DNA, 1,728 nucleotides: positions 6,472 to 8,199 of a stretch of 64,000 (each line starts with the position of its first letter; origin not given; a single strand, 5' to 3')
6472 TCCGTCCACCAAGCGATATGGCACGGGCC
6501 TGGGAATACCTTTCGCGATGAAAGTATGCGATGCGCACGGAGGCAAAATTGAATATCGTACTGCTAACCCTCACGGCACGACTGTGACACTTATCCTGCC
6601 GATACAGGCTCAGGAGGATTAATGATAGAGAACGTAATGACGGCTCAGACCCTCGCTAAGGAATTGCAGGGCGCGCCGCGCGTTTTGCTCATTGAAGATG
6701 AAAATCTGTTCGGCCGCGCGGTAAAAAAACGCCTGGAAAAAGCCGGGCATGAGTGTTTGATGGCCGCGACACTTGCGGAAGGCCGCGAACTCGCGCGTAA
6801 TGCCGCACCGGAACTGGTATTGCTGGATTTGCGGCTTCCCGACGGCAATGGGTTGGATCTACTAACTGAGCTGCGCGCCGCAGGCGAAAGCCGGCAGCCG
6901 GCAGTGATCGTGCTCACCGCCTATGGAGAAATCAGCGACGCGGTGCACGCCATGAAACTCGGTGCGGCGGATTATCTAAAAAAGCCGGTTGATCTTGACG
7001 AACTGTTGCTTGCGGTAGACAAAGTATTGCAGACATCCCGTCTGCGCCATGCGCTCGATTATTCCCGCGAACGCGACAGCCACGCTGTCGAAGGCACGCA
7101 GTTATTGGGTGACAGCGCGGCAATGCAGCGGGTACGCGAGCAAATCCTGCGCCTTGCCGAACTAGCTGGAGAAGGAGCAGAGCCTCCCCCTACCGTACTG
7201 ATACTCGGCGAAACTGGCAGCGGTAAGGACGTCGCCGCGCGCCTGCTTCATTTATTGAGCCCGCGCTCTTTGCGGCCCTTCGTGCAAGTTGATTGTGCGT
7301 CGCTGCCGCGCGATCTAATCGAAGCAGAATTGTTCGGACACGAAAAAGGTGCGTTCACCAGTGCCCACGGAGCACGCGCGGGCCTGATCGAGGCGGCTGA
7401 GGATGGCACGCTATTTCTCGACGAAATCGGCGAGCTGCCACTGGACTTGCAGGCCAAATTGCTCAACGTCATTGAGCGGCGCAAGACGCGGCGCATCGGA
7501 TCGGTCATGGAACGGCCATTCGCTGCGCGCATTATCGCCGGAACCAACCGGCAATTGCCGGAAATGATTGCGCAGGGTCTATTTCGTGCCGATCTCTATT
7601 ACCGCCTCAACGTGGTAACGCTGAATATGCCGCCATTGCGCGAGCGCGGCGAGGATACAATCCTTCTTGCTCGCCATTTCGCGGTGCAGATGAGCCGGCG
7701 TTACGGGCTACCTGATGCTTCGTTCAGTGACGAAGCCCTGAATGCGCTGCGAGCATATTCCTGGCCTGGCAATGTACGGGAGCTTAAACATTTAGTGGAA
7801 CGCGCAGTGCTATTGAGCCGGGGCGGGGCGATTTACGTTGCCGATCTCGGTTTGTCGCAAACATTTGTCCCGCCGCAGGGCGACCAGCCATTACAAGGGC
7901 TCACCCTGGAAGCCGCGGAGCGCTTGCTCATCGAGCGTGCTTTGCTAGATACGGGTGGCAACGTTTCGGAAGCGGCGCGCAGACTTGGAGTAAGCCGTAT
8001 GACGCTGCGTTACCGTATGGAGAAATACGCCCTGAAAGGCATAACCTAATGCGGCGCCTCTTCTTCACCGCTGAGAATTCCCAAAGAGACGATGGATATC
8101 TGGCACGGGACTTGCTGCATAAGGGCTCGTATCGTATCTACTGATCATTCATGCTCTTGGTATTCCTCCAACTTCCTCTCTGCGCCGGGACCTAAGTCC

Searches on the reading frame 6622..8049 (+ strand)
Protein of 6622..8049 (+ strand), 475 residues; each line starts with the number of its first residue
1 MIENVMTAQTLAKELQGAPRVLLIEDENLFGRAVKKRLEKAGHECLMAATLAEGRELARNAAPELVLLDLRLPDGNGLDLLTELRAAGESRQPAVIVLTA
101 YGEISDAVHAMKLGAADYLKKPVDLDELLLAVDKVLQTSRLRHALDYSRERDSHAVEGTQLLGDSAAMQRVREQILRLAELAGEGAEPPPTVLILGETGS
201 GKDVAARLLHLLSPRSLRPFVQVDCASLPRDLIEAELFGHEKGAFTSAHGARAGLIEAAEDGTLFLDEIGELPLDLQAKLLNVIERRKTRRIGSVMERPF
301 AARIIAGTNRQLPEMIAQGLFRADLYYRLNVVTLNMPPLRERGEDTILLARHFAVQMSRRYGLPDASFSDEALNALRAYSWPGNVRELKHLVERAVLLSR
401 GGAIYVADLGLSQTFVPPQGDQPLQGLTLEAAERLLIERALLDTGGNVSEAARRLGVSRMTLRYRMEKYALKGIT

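Call 8: search_protein_families(library=ncbifam, proteins=[window:6622-8049:+])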
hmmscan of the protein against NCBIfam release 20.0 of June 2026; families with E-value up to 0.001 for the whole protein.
window:6622-8049:+ (475 aa): 114 families (the best 25 are shown)
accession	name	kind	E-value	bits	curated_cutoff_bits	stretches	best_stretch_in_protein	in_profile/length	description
NF008469.0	PRK11361.1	equivalog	2.5e-112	375.9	714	1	18-472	4-457/461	acetoacetate metabolism transcriptional regulator AtoC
TIGR02915.1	PEP_resp_reg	equivalog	3.3e-109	365.7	502.6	1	22-472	2-445/445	PEP-CTERM-box response regulator transcription factor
TIGR01818.1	ntrC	equivalog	1.2e-102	344.1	558.6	1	21-409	1-377/463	nitrogen regulation protein NR(I)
NF041946.1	LuxO_transreg_Vib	equivalog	3.3e-92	309.7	800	1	47-406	25-373/463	quorum-sensing sigma-54 dependent transcriptional regulator LuxO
NF051870.1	NAssimRespRegNtrX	equivalog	5.9e-90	302.3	600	1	20-466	3-447/452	nitrogen assimilation response regulator NtrX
NF011695.0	PRK15115.1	equivalog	2e-88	297.1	763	1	19-462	7-429/445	two-component system response regulator GlrR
NF007689.0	PRK10365.1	equivalog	5e-88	295.8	760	1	24-465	11-438/441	sigma-54-dependent response regulator transcription factor ZraR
NF003451.0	PRK05022.1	equivalog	1.5e-87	294.5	476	1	146-464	177-503/512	nitric oxide reductase transcriptional regulator NorR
NF038308.1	RNA_repair_RtcR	equivalog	7.4e-86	289.1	650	1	105-409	124-432/530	RNA repair transcriptional activator RtcR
NF008176.1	PRK10923.1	equivalog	2.4e-84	283.6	620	1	21-409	6-381/469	nitrogen regulation protein NR(I)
TIGR01817.1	nifA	equivalog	9e-84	282.1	528.85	1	139-413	178-442/534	nif-specific transcriptional activator NifA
NF041552.1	TF_PrdR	equivalog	2e-81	274.1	795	1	177-469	278-576/577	sigma-54 dependent transcriptional regulator PrdR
TIGR02329.1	propionate_PrpR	equivalog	2.2e-80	270.8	499.2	1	136-467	186-525/526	propionate catabolism operon regulatory protein PrpR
NF050807.1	TransRegFlbDCaul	equivalog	1e-79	268.5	750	1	160-474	119-443/454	sigma-54-dependent transcriptional regulator FlbD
NF049963.1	RespRegFlgRCampy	domain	1.1e-79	268.4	750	1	64-471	46-429/429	fla regulon two-component system response regulator FlgR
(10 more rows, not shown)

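Call 9: search_protein_families(library=pfam, proteins=[window:6622-8049:+])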
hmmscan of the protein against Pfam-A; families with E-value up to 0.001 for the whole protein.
window:6622-8049:+ (475 aa): 8 families
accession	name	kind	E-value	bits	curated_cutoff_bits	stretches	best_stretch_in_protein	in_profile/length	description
PF00158.32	Sigma54_activat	-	1.8e-59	200.6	20.2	1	162-334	2-167/168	Sigma-54 interaction domain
PF00072.30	Response_reg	-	1.6e-24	86.7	30.2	1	21-132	1-110/111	Response regulator receiver domain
PF25601.1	AAA_lid_14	-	1.3e-21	76.7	27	1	340-410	1-71/87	AAA+ ATPase lid domain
PF14532.12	Sigma54_activ_2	-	4.2e-20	72.8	25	1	162-339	1-138/138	Sigma-54 interaction domain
PF02954.25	HTH_8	-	1.2e-14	54.2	22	1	428-469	1-42/42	Bacterial regulatory protein, Fis family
PF13556.12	HTH_30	-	2.8e-08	33.8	27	1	439-468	6-35/59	PucR C-terminal helix-turn-helix domain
PF07728.20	AAA_5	-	4.6e-06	27.1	22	1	192-311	2-124/139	AAA domain (dynein-related subfamily)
PF13384.12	HTH_23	-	0.00038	20.6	24.6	0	431-465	4-37/50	Homeodomain-like domain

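Call 11: find_related_loci(query=window:6622-8046:+, collection=genome_contigs, flank=4000)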
Query window:6622-8046:+ (475 aa) in genome_contigs; peptide patterns used: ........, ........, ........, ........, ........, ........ (x = any residue, [..] = any of these).
600 stretches matched a pattern (row limit reached: there are more); 600 encode a relative of the query (tblastn E <= 1e-3); the best 80 are kept; 80 distinct loci.
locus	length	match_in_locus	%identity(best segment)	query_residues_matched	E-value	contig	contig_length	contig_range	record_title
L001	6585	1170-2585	60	20-473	0e+0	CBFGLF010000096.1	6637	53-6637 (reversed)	MAG TPA_asm: uncultured Methylotenera sp. isolate SRR29743981_binner12_Refined_11 genome assembly, contig: ERZ27251305.1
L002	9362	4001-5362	58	15-472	2e-170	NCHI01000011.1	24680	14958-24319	MAG: Methylotenera sp. 24-45-7 04302015_24_scaffold_342, whole genome shotgun sequence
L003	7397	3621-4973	58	20-475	3e-166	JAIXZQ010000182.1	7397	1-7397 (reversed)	MAG: Methylophilus sp. isolate D8_MAG_00056 pond_D8_MAG_00056_000000000013, whole genome shotgun sequence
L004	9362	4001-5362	57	20-471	1e-162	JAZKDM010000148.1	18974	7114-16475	MAG: Pseudomonadota bacterium isolate DC_HB_01_SPN181219-bin051 DCHB01SPN_B051_0_000000000148, whole genome shotgun sequ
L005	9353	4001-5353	56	20-471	2e-160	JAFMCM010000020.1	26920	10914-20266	MAG: Methylophilaceae bacterium isolate CPBay_Spr15L08_87 NODE_967_length_26920_cov_5.711558, whole genome shotgun seque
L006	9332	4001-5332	44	20-471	2e-103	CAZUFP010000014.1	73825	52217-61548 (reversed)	MAG TPA_asm: uncultured Gemmatimonadaceae bacterium isolate binchicken_co150_211 genome assembly, contig: NODE_616_lengt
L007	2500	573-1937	45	20-471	2e-107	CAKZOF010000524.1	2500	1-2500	MAG TPA_asm: uncultured Pyrinomonas sp. isolate SRR5214706_bin.126_CONCOCT_v1.1_MAG genome assembly, contig: ERZ1744544.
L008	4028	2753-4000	46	11-412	7e-104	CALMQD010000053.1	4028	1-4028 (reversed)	MAG TPA_asm: uncultured Phycisphaerales bacterium isolate SRR5676451_bin.35_CONCOCT_v1.1_MAG genome assembly, contig: ER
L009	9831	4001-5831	41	18-472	2e-102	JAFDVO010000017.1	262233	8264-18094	MAG: Acidobacteria bacterium isolate SZAS-18 ACID-KAN-4__17__length-262233, whole genome shotgun sequence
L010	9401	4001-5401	41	20-471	1e-101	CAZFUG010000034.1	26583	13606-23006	MAG TPA_asm: uncultured bacterium isolate binchicken_co115_14 genome assembly, contig: NODE_3027_length_26583_cov_5.1739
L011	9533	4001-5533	39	7-474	1e-101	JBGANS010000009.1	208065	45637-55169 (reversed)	MAG: Phycisphaerales bacterium isolate MAG_MBR_H10.70 MBRH10-70_opera_contig_267, whole genome shotgun sequence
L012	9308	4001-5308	42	21-471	3e-101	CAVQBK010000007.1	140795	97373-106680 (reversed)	MAG: uncultured bacterium isolate MFD02923.bin.1.27 genome assembly, contig: contig_38415, whole genome shotgun sequence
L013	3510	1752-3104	39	21-475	3e-103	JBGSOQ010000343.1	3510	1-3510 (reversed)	MAG: Ignavibacteriaceae bacterium isolate JTS-AC284 k141_2712574, whole genome shotgun sequence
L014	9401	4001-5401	40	16-471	2e-100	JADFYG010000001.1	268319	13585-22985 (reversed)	MAG: Candidatus Riflebacteria bacterium isolate nDJH6bin19 nDJH6_bin19_NODE_1_length_268319_cov_5.664569, whole genome s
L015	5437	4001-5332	42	20-471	7e-102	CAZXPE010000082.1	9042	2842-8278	MAG TPA_asm: uncultured bacterium isolate SRP090828_co1_86 genome assembly, contig: NODE_1530_length_9042_cov_9.100256,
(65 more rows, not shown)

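Call 17: find_homologous_proteins(query=window:6622-8046:+, max_evalue=1e-60)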
Query window:6622-8046:+ (475 aa): 7667 proteins with E <= 1e-60 among 8000 candidates; the best 120 are listed.
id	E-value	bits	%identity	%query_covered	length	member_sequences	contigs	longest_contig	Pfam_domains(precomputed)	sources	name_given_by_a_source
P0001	0.0e+0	1013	100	100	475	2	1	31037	PF00158.33,PF25601.2,PF02954.26,PF14532.13,PF07728.21,PF00072.31,PF13556.13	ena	-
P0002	1.6e-275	932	93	100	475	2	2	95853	PF00158.33,PF25601.2,PF02954.26,PF14532.13,PF07728.21,PF00072.31,PF13556.13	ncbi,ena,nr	ncbi:MAG TPA: sigma-54 dependent transcriptional regulator [Burkholderiales bacterium]|nr:sigma-54 d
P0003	1.5e-273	926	91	100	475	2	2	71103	PF00158.33,PF25601.2,PF02954.26,PF14532.13,PF07728.21,PF00072.31,PF13556.13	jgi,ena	-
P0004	6.8e-272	920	91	100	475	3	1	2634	PF00158.33,PF25601.2,PF02954.26,PF14532.13,PF07728.21,PF00072.31,PF13556.13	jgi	jgi:two-component system, NtrC family, response regulator AtoC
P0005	8.1e-272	920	92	100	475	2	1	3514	PF00158.33,PF25601.2,PF02954.26,PF14532.13,PF07728.21,PF00072.31,PF13556.13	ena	-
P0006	6.1e-270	914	91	100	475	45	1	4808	PF00158.33,PF25601.2,PF02954.26,PF14532.13,PF07728.21,PF00072.31,PF13556.13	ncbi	ncbi:MAG: sigma-54-dependent transcriptional regulator [Burkholderiales bacterium]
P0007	4.6e-263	891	89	99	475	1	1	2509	PF00158.33,PF25601.2,PF02954.26,PF14532.13,PF07728.21,PF00072.31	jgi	jgi:DNA-binding NtrC family response regulator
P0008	9.4e-238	808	80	100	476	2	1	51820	PF00158.33,PF25601.2,PF02954.26,PF14532.13,PF07728.21,PF00072.31,PF13556.13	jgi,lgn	jgi:DNA-binding NtrC family response regulator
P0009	1.1e-235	801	79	100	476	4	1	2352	PF00158.33,PF25601.2,PF02954.26,PF14532.13,PF07728.21,PF00072.31,PF13556.13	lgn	-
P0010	6.3e-232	789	80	100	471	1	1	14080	PF00158.33,PF25601.2,PF02954.26,PF14532.13,PF07728.21,PF00072.31,PF13556.13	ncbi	ncbi:MAG: sigma-54-dependent transcriptional regulator [Burkholderiales bacterium]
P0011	1.6e-222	757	93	80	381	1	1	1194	PF00158.33,PF25601.2,PF02954.26,PF14532.13,PF07728.21,PF00072.31,PF13556.13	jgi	jgi:DNA-binding NtrC family response regulator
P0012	5.2e-197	673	72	95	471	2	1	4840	PF00158.33,PF25601.2,PF02954.26,PF14532.13,PF07728.21,PF00072.31,PF13556.13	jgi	-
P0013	1.4e-195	669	71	96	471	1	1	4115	PF00158.33,PF25601.2,PF02954.26,PF14532.13,PF00072.31,PF13556.13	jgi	jgi:two-component system response regulator AtoC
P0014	2.7e-195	668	70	96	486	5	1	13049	PF00158.33,PF25601.2,PF02954.26,PF14532.13,PF00072.31,PF13556.13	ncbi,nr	ncbi:MAG: sigma-54 dependent transcriptional regulator [Pseudomonadota bacterium]|nr:sigma-54 depend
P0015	3.0e-195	668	72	95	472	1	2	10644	PF00158.33,PF25601.2,PF02954.26,PF14532.13,PF07728.21,PF00072.31,PF13556.13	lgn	-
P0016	6.3e-195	667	70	99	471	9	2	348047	PF00158.33,PF25601.2,PF02954.26,PF14532.13,PF07728.21,PF00072.31,PF13556.13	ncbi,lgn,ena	-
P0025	2.7e-190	651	67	99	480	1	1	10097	PF00158.33,PF25601.2,PF02954.26,PF14532.13,PF07728.21,PF00072.31,PF13556.13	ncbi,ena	-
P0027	1.3e-189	649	68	96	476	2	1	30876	PF00158.33,PF25601.2,PF02954.26,PF14532.13,PF07728.21,PF00072.31,PF13556.13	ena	-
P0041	1.1e-185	636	68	95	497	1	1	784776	PF00158.33,PF25601.2,PF02954.26,PF14532.13,PF07728.21,PF00072.31,PF13556.13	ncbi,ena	-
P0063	8.9e-182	623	66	96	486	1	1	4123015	PF00158.33,PF25601.2,PF02954.26,PF14532.13,PF07728.21,PF00072.31,PF13556.13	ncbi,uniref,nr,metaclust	ncbi:sigma-54-dependent transcriptional regulator [Methyloversatilis thermotolerans]|uniref:sigma-54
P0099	1.3e-176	606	64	95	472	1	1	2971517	PF00158.33,PF25601.2,PF02954.26,PF14532.13,PF00072.31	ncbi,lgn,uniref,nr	ncbi:sigma-54-dependent transcriptional regulator [Methylobacillus flagellatus]|uniref:Two component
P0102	1.4e-176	606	64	95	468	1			PF00158.33,PF25601.2,PF02954.26,PF14532.13,PF00072.31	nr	nr:sigma-54 dependent transcriptional regulator [Methylobacillus flagellatus]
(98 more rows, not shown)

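Call 18: find_encoding_contigs(protein=window:6622-8046:+, flank=3000, max_places=6)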
Protein window:6622-8046:+ (475 aa): 9 contigs read that carry it; 5 places shown.
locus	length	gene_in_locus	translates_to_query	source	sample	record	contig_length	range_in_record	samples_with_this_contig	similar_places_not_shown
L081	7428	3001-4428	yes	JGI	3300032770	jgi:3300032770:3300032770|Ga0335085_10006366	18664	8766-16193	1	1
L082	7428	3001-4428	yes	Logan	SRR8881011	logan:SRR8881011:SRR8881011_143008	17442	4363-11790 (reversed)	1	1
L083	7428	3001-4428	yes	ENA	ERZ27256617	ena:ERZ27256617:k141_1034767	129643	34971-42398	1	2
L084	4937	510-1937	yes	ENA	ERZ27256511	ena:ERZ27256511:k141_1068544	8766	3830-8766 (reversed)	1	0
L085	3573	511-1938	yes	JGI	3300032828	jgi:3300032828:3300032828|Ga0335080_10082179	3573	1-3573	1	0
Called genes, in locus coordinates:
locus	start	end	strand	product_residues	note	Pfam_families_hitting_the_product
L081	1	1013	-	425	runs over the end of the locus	-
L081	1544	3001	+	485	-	PF00672:HAMP, PF00512:HisKA, PF13581:HATPase_c_2 (weak), PF02518:HATPase_c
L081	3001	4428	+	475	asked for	PF00072:Response_reg, PF00158:Sigma54_activat, PF14532:Sigma54_activ_2, PF07728:AAA_5 (weak), PF25601:AAA_lid_14, PF02954:HTH_8, PF13556:HTH_30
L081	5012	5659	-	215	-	PF00072:Response_reg, PF13384:HTH_23 (faint), PF08281:Sigma70_r4_2, PF00196:GerE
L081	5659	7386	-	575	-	PF00672:HAMP, PF00989:PAS, PF08448:PAS_4, PF13188:PAS_8, PF13426:PAS_9, PF07730:HisKA_3, PF02518:HATPase_c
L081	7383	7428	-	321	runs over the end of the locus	PF00561:Abhydrolase_1, PF12146:Hydrolase_4, PF12697:Abhydrolase_6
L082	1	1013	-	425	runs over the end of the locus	-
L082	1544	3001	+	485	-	PF00672:HAMP, PF00512:HisKA, PF13581:HATPase_c_2 (weak), PF02518:HATPase_c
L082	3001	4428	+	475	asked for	PF00072:Response_reg, PF00158:Sigma54_activat, PF14532:Sigma54_activ_2, PF07728:AAA_5 (weak), PF25601:AAA_lid_14, PF02954:HTH_8, PF13556:HTH_30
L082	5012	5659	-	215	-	PF00072:Response_reg, PF13384:HTH_23 (faint), PF08281:Sigma70_r4_2, PF00196:GerE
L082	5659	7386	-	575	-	PF00672:HAMP, PF00989:PAS, PF08448:PAS_4, PF13188:PAS_8, PF13426:PAS_9, PF07730:HisKA_3, PF02518:HATPase_c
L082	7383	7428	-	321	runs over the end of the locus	PF00561:Abhydrolase_1, PF12146:Hydrolase_4, PF12697:Abhydrolase_6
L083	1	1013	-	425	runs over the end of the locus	-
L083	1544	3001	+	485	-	PF00672:HAMP, PF00512:HisKA, PF13581:HATPase_c_2 (weak), PF02518:HATPase_c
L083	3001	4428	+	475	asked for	PF00072:Response_reg, PF00158:Sigma54_activat, PF14532:Sigma54_activ_2, PF07728:AAA_5 (weak), PF25601:AAA_lid_14, PF02954:HTH_8, PF13556:HTH_30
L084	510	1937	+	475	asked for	PF00072:Response_reg, PF00158:Sigma54_activat, PF14532:Sigma54_activ_2, PF07728:AAA_5 (weak), PF25601:AAA_lid_14, PF02954:HTH_8, PF13556:HTH_30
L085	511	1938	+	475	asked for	PF00072:Response_reg, PF00158:Sigma54_activat, PF14532:Sigma54_activ_2, PF07728:AAA_5 (weak), PF25601:AAA_lid_14, PF02954:HTH_8, PF13556:HTH_30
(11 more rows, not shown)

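Call 19: find_encoding_contigs(protein=P0002, flank=3500, max_places=2)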
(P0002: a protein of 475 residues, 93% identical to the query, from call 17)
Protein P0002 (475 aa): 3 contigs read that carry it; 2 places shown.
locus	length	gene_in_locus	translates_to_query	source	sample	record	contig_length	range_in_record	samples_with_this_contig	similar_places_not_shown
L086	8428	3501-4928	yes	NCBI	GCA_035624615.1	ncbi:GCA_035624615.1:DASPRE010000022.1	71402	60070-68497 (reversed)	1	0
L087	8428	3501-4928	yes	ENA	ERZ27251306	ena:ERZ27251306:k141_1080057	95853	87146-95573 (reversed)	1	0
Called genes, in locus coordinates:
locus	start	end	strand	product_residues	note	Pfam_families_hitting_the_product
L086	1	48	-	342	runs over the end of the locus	PF02239:Cytochrom_D1 (faint), PF16819:DUF5074 (faint), PF21783:YNCE (faint), PF25172:Beta-prop_WDR3_2nd (faint), PF22494:choice_anch_I (faint), PF24814:WD40_Prp19 (weak), PF25174:Beta-prop_THOC3, PF10282:Lactonase, +6 more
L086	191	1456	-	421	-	-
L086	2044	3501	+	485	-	PF00672:HAMP, PF00512:HisKA, PF02518:HATPase_c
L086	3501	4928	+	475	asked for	PF00072:Response_reg, PF00158:Sigma54_activat, PF14532:Sigma54_activ_2, PF07728:AAA_5 (weak), PF25601:AAA_lid_14, PF02954:HTH_8, PF13556:HTH_30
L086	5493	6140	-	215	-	PF00072:Response_reg, PF14493:HTH_40 (faint), PF00196:GerE, PF08281:Sigma70_r4_2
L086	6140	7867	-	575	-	PF00672:HAMP, PF00989:PAS, PF08448:PAS_4, PF13188:PAS_8, PF08447:PAS_3 (weak), PF13426:PAS_9, PF07730:HisKA_3, PF02518:HATPase_c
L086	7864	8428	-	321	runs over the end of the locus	PF00561:Abhydrolase_1, PF12146:Hydrolase_4, PF12697:Abhydrolase_6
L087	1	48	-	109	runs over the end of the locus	?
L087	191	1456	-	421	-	-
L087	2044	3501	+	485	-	PF00672:HAMP, PF00512:HisKA, PF02518:HATPase_c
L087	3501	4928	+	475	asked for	PF00072:Response_reg, PF00158:Sigma54_activat, PF14532:Sigma54_activ_2, PF07728:AAA_5 (weak), PF25601:AAA_lid_14, PF02954:HTH_8, PF13556:HTH_30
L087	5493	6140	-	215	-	PF00072:Response_reg, PF14493:HTH_40 (faint), PF00196:GerE, PF08281:Sigma70_r4_2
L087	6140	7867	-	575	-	PF00672:HAMP, PF00989:PAS, PF08448:PAS_4, PF13188:PAS_8, PF08447:PAS_3 (weak), PF13426:PAS_9, PF07730:HisKA_3, PF02518:HATPase_c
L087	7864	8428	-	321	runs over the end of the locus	PF00561:Abhydrolase_1, PF12146:Hydrolase_4, PF12697:Abhydrolase_6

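Call 20: find_encoding_contigs(protein=P0003, flank=3500, max_places=2)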
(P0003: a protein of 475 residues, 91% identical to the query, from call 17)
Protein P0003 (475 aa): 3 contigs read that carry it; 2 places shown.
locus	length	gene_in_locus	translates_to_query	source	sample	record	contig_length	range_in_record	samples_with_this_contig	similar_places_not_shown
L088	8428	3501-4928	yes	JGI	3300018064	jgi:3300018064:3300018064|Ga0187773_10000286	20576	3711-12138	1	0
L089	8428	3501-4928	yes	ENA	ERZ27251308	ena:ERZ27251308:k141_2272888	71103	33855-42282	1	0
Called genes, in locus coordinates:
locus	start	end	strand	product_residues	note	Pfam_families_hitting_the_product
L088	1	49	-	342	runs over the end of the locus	PF02239:Cytochrom_D1 (weak), PF16819:DUF5074 (faint), PF21783:YNCE (faint), PF23414:Beta-prop_EML_2 (faint), PF25172:Beta-prop_WDR3_2nd (faint), PF24814:WD40_Prp19 (weak), PF25174:Beta-prop_THOC3, PF10282:Lactonase, +7 more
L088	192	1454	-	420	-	-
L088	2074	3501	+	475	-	PF00672:HAMP, PF00512:HisKA, PF13581:HATPase_c_2 (weak), PF02518:HATPase_c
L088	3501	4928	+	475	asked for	PF00072:Response_reg, PF00158:Sigma54_activat, PF14532:Sigma54_activ_2, PF07728:AAA_5 (weak), PF25601:AAA_lid_14, PF02954:HTH_8, PF13556:HTH_30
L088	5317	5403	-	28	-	PF08042:PqqA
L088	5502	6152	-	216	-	PF00072:Response_reg, PF13384:HTH_23 (faint), PF00196:GerE, PF08281:Sigma70_r4_2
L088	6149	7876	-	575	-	PF00672:HAMP, PF00989:PAS, PF08448:PAS_4, PF13188:PAS_8, PF13426:PAS_9, PF07730:HisKA_3, PF02518:HATPase_c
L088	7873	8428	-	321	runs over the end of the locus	PF00561:Abhydrolase_1, PF12146:Hydrolase_4, PF12697:Abhydrolase_6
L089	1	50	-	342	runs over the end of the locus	PF02239:Cytochrom_D1 (weak), PF16819:DUF5074 (faint), PF21783:YNCE (faint), PF23414:Beta-prop_EML_2 (faint), PF25172:Beta-prop_WDR3_2nd (faint), PF24814:WD40_Prp19 (weak), PF25174:Beta-prop_THOC3, PF10282:Lactonase, +7 more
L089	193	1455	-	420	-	-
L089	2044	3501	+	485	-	PF00672:HAMP, PF00512:HisKA, PF02518:HATPase_c, PF13581:HATPase_c_2 (weak)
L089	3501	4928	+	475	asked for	PF00072:Response_reg, PF00158:Sigma54_activat, PF14532:Sigma54_activ_2, PF07728:AAA_5 (weak), PF25601:AAA_lid_14, PF02954:HTH_8, PF13556:HTH_30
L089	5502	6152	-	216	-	PF00072:Response_reg, PF13384:HTH_23 (faint), PF00196:GerE, PF08281:Sigma70_r4_2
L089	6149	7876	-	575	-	PF00672:HAMP, PF00989:PAS, PF08448:PAS_4, PF13188:PAS_8, PF13426:PAS_9, PF07730:HisKA_3, PF02518:HATPase_c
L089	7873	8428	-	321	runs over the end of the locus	PF00561:Abhydrolase_1, PF12697:Abhydrolase_6, PF12146:Hydrolase_4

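Call 21: find_encoding_contigs(protein=P0008, flank=3500, max_places=2)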
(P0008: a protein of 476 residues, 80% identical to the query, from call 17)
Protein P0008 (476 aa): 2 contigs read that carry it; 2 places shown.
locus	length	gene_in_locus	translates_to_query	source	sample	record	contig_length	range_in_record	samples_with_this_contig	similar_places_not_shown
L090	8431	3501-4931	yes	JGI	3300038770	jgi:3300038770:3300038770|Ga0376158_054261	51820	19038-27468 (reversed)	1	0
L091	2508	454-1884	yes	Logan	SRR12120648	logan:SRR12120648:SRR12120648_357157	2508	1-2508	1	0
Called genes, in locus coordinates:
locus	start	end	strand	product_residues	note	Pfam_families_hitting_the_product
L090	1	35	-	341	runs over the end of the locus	PF02239:Cytochrom_D1 (faint), PF05096:Glu_cyclase_2 (faint), PF16819:DUF5074 (faint), PF08450:SGL (weak), PF10282:Lactonase (weak), PF24814:WD40_Prp19, PF25174:Beta-prop_THOC3, PF23381:Beta-prop_IFT122_1st (weak), +12 more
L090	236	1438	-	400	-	-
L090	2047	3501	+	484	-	PF00672:HAMP, PF00512:HisKA, PF02518:HATPase_c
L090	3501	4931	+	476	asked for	PF00072:Response_reg, PF00158:Sigma54_activat, PF14532:Sigma54_activ_2, PF07728:AAA_5 (weak), PF25601:AAA_lid_14, PF02954:HTH_8, PF13556:HTH_30 (weak)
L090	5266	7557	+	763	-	PF07715:Plug, PF00593:TonB_dep_Rec_b-barrel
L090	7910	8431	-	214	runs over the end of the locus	PF00072:Response_reg, PF13384:HTH_23 (faint), PF00196:GerE, PF08281:Sigma70_r4_2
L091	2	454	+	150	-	?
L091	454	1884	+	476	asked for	PF00072:Response_reg, PF00158:Sigma54_activat, PF14532:Sigma54_activ_2, PF07728:AAA_5 (weak), PF25601:AAA_lid_14, PF02954:HTH_8, PF13556:HTH_30 (weak)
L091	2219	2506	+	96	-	?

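Call 22: find_encoding_contigs(protein=P0010, flank=3500, max_places=2)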
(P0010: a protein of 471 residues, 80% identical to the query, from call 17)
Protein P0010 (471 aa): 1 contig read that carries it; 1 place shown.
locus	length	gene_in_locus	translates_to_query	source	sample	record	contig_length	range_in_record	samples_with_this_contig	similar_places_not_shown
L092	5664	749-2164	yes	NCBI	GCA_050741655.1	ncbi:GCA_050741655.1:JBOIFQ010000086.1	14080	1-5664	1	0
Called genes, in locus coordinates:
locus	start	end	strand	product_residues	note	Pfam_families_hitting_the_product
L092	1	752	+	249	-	PF00512:HisKA, PF02518:HATPase_c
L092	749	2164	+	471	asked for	PF00072:Response_reg, PF00158:Sigma54_activat, PF14532:Sigma54_activ_2, PF07728:AAA_5 (weak), PF25601:AAA_lid_14, PF02954:HTH_8, PF13556:HTH_30 (faint)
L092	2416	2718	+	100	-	-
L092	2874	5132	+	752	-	PF07715:Plug, PF00593:TonB_dep_Rec_b-barrel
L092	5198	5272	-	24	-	PF08042:PqqA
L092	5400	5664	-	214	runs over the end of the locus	PF00072:Response_reg, PF00196:GerE, PF08281:Sigma70_r4_2 (weak)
